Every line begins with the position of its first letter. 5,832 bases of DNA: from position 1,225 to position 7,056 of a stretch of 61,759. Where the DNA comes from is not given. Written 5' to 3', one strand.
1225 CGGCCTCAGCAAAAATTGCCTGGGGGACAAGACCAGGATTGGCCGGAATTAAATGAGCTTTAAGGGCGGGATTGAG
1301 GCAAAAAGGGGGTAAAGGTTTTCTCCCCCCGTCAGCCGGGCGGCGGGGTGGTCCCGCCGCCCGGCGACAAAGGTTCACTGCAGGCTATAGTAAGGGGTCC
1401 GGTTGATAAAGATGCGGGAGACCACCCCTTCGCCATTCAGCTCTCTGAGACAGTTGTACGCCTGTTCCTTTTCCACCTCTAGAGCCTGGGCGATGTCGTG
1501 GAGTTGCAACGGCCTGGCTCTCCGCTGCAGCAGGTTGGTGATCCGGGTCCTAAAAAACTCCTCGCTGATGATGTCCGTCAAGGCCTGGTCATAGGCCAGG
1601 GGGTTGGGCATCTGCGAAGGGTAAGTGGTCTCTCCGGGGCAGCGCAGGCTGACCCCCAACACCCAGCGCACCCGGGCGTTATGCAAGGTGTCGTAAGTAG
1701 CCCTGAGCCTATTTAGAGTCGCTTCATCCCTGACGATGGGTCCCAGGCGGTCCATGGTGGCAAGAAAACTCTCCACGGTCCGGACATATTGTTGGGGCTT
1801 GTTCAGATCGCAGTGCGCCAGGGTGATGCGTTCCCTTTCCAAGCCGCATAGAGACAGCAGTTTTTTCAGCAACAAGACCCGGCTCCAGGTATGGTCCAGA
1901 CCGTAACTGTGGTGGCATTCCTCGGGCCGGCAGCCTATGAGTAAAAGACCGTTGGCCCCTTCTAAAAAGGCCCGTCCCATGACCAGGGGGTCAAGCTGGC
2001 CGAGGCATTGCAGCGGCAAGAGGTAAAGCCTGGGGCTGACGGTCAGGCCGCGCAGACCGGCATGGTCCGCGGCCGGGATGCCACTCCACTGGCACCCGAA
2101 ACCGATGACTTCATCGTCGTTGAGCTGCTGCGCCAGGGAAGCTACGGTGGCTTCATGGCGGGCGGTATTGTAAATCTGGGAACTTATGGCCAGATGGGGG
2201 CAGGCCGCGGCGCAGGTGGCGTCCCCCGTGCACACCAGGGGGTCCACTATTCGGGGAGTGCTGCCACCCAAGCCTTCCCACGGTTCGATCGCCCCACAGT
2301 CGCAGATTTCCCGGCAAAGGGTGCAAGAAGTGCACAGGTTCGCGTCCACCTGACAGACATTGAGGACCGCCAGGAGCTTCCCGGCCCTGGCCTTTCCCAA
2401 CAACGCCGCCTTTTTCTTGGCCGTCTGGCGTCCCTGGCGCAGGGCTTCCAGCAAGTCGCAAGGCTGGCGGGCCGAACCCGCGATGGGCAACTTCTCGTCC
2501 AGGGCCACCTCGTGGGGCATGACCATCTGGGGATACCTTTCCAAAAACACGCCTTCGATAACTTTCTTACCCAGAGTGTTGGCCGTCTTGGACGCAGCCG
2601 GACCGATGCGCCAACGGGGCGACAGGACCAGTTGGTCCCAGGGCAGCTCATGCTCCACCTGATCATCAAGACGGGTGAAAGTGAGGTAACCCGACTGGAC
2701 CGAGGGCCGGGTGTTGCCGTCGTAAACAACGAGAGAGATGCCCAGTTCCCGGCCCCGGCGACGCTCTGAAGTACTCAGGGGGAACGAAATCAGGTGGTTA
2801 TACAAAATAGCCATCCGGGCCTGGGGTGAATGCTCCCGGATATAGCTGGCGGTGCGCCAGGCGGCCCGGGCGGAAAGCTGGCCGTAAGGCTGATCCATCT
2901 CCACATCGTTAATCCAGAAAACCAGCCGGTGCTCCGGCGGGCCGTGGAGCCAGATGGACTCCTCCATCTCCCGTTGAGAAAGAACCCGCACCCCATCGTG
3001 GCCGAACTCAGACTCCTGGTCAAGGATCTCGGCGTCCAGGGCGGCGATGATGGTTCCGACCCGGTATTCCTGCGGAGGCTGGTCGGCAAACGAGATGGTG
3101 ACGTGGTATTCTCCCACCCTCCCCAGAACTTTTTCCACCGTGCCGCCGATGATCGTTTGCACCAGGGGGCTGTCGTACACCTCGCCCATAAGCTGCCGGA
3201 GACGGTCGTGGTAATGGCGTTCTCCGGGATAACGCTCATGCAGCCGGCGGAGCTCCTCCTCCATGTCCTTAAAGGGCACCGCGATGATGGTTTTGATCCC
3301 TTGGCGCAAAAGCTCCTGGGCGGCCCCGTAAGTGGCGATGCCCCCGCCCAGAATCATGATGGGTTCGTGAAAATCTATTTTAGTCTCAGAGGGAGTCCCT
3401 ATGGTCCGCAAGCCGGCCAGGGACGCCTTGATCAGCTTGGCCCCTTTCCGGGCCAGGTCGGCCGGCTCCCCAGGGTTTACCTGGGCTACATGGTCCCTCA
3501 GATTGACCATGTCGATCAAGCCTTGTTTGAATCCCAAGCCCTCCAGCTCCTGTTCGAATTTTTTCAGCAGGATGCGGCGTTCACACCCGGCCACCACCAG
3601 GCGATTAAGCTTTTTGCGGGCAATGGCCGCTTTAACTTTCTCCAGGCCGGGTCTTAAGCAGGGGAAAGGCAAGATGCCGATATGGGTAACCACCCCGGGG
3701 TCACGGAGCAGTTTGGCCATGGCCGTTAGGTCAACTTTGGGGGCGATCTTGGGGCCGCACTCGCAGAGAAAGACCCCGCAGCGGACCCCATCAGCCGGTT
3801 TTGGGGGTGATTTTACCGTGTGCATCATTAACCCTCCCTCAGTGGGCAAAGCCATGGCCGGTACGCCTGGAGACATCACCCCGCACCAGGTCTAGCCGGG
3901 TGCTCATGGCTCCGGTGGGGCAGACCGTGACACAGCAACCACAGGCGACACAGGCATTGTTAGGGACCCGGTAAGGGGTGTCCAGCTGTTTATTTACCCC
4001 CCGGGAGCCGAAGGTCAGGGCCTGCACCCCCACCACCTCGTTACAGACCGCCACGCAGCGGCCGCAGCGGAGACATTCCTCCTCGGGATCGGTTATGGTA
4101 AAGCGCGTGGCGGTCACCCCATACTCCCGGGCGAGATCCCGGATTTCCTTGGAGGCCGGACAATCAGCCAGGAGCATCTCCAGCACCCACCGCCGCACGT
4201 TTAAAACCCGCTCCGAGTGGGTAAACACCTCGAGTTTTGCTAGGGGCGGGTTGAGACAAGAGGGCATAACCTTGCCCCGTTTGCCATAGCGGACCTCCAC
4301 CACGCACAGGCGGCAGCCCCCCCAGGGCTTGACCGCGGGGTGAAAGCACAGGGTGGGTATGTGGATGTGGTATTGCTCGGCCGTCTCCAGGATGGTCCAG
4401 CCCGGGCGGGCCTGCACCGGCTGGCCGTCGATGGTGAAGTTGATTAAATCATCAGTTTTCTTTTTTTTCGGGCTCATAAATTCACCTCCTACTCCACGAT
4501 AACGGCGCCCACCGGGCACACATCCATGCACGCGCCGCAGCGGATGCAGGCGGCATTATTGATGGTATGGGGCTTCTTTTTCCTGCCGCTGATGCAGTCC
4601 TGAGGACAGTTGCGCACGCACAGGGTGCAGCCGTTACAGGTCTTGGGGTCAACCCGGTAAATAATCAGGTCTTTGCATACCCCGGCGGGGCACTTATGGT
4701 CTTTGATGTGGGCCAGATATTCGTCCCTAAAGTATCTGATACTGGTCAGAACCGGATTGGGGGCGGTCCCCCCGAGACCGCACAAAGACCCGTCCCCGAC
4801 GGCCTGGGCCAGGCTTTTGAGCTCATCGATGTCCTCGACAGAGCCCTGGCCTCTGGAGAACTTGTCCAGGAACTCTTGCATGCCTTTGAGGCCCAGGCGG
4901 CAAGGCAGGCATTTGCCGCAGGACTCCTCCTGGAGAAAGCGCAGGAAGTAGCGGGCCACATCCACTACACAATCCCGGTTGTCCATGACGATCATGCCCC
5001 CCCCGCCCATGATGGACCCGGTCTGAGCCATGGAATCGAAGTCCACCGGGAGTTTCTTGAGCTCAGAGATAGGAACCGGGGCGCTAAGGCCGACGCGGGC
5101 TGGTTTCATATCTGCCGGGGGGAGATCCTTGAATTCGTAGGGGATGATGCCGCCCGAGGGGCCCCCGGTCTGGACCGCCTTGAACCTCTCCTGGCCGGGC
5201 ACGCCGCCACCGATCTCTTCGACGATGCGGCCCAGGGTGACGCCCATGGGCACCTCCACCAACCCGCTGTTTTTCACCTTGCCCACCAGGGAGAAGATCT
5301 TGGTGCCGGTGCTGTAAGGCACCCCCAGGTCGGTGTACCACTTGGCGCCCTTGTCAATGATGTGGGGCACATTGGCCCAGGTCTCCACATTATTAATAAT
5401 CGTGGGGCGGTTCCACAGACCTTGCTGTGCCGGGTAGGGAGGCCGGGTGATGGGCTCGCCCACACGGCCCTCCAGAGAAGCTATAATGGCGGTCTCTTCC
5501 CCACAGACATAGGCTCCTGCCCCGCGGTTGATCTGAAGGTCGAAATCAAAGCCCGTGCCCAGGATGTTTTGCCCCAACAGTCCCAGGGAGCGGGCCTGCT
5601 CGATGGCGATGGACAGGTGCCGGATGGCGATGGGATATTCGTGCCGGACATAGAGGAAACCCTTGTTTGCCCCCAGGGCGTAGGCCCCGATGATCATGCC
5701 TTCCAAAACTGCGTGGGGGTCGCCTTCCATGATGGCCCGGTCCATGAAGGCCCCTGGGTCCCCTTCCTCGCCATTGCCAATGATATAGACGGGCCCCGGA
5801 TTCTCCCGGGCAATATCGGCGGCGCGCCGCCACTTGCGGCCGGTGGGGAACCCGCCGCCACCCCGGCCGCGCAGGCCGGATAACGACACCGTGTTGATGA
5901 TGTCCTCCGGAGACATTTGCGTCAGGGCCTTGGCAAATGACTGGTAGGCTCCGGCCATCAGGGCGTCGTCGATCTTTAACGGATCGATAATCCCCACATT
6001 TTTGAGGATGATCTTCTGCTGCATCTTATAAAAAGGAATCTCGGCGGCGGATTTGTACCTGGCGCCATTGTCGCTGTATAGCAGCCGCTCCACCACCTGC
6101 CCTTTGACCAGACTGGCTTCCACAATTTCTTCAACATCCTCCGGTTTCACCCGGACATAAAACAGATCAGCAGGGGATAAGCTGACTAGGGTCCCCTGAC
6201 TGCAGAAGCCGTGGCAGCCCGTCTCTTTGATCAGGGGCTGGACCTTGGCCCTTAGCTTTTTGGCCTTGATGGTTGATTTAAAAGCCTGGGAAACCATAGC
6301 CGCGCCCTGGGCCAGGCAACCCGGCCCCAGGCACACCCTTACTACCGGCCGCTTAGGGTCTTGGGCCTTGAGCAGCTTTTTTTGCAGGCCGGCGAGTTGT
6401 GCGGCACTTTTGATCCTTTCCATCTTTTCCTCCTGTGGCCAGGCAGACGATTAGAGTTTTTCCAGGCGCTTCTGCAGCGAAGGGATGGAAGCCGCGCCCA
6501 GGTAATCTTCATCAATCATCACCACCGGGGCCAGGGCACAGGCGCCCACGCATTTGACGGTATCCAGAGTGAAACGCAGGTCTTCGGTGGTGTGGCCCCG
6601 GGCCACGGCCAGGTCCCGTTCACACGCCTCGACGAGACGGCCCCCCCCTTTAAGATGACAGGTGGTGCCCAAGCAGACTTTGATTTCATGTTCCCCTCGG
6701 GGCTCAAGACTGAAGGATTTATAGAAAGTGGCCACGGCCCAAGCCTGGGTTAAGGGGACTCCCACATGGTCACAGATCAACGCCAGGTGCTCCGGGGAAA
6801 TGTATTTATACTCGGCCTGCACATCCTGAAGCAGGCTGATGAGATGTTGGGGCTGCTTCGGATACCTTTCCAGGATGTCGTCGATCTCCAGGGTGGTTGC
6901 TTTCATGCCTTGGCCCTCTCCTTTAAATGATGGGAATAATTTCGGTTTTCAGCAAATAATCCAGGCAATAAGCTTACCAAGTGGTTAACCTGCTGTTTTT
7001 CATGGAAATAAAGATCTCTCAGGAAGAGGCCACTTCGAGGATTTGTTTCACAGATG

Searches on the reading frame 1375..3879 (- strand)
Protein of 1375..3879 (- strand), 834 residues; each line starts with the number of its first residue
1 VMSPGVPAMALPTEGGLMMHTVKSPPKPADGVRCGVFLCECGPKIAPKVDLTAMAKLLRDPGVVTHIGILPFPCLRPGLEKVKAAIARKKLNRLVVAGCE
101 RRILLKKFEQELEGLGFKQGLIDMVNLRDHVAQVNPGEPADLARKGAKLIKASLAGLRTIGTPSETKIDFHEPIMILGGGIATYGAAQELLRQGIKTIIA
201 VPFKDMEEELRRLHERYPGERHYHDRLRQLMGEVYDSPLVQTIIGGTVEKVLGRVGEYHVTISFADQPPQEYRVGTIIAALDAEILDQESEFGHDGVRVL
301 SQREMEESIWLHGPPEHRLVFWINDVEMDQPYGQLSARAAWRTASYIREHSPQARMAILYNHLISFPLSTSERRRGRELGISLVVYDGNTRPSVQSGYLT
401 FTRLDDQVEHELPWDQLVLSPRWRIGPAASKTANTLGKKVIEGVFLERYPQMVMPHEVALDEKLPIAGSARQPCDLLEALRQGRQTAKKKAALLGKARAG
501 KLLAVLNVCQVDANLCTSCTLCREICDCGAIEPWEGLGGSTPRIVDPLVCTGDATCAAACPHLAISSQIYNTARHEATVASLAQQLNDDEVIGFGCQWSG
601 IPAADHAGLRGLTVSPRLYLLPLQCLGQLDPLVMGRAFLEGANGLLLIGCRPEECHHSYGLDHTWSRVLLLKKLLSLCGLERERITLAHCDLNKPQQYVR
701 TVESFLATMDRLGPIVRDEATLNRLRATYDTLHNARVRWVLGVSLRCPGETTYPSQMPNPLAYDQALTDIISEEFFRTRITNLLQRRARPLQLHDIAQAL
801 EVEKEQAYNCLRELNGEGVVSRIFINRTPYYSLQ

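Call 38: search_protein_families(library=pfam, proteins=[window:1375-3879:-], max_evalue=0.0001)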
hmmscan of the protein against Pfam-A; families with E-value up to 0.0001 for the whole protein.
window:1375-3879:- (834 aa): 1 family
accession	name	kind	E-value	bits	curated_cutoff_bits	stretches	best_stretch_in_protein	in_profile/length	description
PF02662.21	FlpD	-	1e-28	100.3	22.3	1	591-713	1-123/123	Methyl-viologen-reducing hydrogenase, delta subunit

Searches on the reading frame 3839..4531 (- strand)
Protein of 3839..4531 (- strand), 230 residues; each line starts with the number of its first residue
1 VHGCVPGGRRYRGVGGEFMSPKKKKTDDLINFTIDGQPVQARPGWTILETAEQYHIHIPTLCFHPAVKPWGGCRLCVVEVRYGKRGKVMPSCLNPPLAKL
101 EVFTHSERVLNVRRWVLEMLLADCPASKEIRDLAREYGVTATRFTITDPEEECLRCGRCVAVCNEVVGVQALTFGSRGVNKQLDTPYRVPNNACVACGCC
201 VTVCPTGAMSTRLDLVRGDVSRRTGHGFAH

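Call 38: search_protein_families(library=pfam, proteins=[window:3839-4531:-], max_evalue=0.0001)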
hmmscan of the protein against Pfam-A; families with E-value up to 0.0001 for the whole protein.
window:3839-4531:- (230 aa): 7 families
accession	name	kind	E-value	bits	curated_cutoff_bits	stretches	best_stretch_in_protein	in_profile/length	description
PF13510.11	Fer2_4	-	6.8e-15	55.3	22.8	1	29-106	3-81/82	2Fe-2S iron-sulfur cluster binding domain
PF12838.12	Fer4_7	-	4.1e-10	40.4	27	1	153-208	2-52/52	4Fe-4S dicluster domain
PF14697.11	Fer4_21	-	3.5e-08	33.9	35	1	150-208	5-56/59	4Fe-4S dicluster domain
PF00111.32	Fer2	-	3.9e-06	27.2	21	1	33-84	2-51/77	2Fe-2S iron-sulfur cluster binding domain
PF00037.32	Fer4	-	1.3e-05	25.2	21.1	0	191-209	5-23/24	4Fe-4S binding domain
PF22117.2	Fer4_Nqo3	-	4.1e-05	24.1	27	1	150-209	8-66/67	NADH-quinone oxidoreductase subunit 3, ferredoxin-like domain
PF13187.11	Fer4_9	-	5.6e-05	23.5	27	0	153-209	2-52/52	4Fe-4S dicluster domain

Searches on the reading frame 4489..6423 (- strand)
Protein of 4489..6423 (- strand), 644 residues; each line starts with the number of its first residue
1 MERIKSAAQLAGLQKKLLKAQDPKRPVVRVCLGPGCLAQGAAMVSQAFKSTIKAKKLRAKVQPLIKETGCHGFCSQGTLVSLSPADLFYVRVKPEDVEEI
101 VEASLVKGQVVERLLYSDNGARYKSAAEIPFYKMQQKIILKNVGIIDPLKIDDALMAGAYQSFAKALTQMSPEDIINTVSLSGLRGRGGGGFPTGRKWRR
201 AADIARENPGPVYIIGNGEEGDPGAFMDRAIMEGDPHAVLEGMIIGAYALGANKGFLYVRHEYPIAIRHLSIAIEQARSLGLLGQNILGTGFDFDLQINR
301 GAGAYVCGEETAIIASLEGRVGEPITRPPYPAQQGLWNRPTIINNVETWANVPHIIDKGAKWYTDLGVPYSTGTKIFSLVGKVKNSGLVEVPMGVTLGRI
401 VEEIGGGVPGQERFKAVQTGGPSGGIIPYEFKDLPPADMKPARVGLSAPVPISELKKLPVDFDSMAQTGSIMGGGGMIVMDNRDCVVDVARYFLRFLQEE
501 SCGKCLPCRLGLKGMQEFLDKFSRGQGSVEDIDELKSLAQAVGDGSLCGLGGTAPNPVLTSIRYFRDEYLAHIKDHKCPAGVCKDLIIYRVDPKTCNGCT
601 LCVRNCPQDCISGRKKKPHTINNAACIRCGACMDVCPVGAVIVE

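Call 38: search_protein_families(library=pfam, proteins=[window:4489-6423:-], max_evalue=0.0001)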
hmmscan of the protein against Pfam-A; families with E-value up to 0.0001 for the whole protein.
window:4489-6423:- (644 aa): 11 families
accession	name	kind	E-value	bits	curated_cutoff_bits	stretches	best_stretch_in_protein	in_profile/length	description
PF01512.22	Complex1_51K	-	3.1e-43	147.7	31.2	1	180-354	2-150/150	Nuo51 FMN-binding domain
PF10589.14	NADH_4Fe-4S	-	2.1e-30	104.8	23.5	1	488-572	1-85/85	NADH-ubiquinone oxidoreductase-F iron-sulfur binding region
PF00037.32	Fer4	-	3.6e-09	36.5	21.1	1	620-641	2-23/24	4Fe-4S binding domain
PF14697.11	Fer4_21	-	7.9e-09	36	35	1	590-640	2-56/59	4Fe-4S dicluster domain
PF12838.12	Fer4_7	-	2.8e-07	31.3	27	1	595-640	1-52/52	4Fe-4S dicluster domain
PF13187.11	Fer4_9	-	4.9e-07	30.1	27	1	596-640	2-51/52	4Fe-4S dicluster domain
PF12797.12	Fer4_2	-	9.3e-07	28.9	24.5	0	620-638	4-22/22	4Fe-4S binding domain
PF13237.11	Fer4_10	-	4.6e-06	26.9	25.5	1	590-637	3-53/53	4Fe-4S dicluster domain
PF01257.25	2Fe-2S_thioredx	-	1.8e-05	25.1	24.8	1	21-103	61-143/145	Thioredoxin-like [2Fe-2S] ferredoxin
PF10531.15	SLBB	-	5.1e-05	23.5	27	0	377-426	2-54/55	SLBB domain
PF12837.12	Fer4_6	-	5.9e-05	23.3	25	0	620-640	3-23/24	4Fe-4S binding domain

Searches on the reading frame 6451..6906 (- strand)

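Call 38: search_protein_families(library=pfam, proteins=[window:6451-6906:-], max_evalue=0.0001)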
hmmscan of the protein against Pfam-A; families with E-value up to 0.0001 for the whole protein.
window:6451-6906:- (151 aa): 1 family
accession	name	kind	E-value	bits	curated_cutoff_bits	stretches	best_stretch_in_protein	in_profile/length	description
PF01257.25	2Fe-2S_thioredx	-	7.6e-46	156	24.8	1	8-150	1-143/145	Thioredoxin-like [2Fe-2S] ferredoxin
